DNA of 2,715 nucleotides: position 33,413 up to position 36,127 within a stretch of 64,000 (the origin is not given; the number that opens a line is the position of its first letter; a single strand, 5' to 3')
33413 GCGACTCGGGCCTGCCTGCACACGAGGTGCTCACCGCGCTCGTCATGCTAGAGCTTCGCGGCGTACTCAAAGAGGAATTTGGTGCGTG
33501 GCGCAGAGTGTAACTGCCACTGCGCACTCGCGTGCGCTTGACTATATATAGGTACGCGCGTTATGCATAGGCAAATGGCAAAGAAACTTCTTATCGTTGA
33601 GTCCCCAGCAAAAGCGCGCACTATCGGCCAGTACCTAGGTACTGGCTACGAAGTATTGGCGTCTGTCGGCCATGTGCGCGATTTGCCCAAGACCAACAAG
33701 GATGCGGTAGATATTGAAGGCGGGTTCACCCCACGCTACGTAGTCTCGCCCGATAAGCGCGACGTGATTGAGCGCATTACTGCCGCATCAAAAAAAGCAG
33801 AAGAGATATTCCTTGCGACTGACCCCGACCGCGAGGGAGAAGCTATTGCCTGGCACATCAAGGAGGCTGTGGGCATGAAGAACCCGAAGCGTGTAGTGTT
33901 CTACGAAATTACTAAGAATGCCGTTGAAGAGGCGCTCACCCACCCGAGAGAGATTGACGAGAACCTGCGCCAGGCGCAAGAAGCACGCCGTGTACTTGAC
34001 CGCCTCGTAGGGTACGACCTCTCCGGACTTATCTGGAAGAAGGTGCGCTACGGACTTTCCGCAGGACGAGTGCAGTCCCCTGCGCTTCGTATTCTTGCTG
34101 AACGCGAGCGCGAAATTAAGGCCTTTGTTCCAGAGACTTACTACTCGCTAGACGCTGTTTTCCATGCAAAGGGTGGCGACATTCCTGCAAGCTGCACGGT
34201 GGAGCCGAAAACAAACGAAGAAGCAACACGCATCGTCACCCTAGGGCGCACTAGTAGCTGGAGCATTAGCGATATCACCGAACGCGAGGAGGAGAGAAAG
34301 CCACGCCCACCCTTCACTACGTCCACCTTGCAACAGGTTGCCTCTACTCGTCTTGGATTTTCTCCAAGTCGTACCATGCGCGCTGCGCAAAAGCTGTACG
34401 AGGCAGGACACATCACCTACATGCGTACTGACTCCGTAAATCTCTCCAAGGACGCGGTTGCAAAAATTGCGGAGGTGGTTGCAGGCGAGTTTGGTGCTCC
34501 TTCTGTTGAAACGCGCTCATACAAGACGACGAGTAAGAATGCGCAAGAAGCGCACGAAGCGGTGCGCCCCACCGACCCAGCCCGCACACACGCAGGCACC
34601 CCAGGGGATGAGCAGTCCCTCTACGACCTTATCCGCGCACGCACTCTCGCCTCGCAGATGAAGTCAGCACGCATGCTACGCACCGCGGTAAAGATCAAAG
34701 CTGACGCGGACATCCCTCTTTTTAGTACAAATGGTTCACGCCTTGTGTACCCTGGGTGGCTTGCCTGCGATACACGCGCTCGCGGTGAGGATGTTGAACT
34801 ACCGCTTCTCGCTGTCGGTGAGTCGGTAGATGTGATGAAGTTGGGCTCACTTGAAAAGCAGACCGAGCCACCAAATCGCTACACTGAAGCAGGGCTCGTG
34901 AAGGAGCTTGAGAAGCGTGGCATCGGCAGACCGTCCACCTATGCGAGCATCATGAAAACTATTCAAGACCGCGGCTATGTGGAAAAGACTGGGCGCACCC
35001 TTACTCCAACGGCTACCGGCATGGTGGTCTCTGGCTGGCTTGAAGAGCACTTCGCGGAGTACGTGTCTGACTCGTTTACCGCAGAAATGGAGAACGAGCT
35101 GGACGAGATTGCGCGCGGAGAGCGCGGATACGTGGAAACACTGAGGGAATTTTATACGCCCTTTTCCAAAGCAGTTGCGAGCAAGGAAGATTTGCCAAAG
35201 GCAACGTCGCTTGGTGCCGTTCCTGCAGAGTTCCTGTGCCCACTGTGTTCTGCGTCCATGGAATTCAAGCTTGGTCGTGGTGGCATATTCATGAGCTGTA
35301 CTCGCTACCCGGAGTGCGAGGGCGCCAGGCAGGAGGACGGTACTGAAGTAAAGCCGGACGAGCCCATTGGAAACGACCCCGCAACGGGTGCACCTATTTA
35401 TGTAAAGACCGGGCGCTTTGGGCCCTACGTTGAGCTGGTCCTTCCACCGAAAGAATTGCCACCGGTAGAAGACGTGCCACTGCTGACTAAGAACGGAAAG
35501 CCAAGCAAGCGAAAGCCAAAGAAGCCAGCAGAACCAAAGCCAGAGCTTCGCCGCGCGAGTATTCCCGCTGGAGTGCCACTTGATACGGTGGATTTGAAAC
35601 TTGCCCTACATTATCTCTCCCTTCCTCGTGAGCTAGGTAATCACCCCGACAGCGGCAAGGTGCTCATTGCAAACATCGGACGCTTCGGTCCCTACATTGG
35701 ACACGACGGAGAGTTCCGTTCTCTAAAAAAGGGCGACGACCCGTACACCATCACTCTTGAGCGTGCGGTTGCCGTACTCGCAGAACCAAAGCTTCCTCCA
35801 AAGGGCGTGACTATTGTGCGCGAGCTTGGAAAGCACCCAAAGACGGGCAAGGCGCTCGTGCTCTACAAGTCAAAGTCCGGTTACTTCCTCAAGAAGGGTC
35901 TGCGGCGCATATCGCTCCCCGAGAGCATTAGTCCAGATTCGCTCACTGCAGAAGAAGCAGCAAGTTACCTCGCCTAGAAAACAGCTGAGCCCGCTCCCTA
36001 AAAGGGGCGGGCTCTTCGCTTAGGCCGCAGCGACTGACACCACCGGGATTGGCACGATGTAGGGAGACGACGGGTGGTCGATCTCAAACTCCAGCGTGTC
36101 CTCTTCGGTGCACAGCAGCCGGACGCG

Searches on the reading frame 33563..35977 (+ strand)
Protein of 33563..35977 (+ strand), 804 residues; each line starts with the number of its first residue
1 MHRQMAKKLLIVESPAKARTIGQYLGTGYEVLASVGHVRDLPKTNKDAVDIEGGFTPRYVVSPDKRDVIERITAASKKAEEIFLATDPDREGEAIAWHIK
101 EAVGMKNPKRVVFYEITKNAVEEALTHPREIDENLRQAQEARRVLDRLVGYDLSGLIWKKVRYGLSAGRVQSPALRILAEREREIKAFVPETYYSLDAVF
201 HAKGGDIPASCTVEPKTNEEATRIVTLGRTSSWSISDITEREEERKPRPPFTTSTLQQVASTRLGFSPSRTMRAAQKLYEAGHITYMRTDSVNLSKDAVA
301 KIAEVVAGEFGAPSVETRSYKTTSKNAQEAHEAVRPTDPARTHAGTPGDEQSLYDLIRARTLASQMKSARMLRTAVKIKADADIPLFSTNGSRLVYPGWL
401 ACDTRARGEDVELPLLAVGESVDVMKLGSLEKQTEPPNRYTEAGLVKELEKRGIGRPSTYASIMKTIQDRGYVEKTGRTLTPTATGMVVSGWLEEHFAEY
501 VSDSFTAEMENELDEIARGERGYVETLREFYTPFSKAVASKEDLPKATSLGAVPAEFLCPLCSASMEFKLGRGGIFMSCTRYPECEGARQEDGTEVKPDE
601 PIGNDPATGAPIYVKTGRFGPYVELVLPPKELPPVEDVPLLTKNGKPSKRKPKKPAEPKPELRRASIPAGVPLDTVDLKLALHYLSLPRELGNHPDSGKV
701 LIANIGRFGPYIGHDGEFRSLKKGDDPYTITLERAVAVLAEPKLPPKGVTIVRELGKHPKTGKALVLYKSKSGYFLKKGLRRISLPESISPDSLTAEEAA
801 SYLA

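Call 62: search_protein_families(library=pfam, proteins=[window:33563-35977:+], max_evalue=0.001)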
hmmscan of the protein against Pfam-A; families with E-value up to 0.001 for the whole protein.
window:33563-35977:+ (804 aa): 4 families
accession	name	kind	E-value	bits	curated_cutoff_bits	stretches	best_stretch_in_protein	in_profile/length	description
PF01131.25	Topoisom_bac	-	1.9e-117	393.2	35.1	1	131-525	2-408/411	DNA topoisomerase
PF13368.11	Toprim_C_rpt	-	1.2e-33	115.2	22.3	2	694-743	1-50/57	Topoisomerase C-terminal repeat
PF01751.28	Toprim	-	4e-21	75.4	23.1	1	9-116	2-96/96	Toprim domain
PF01396.24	Zn_ribbon_Top1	-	1.3e-09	38.1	32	1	559-590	4-35/39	Topoisomerase DNA binding C4 zinc finger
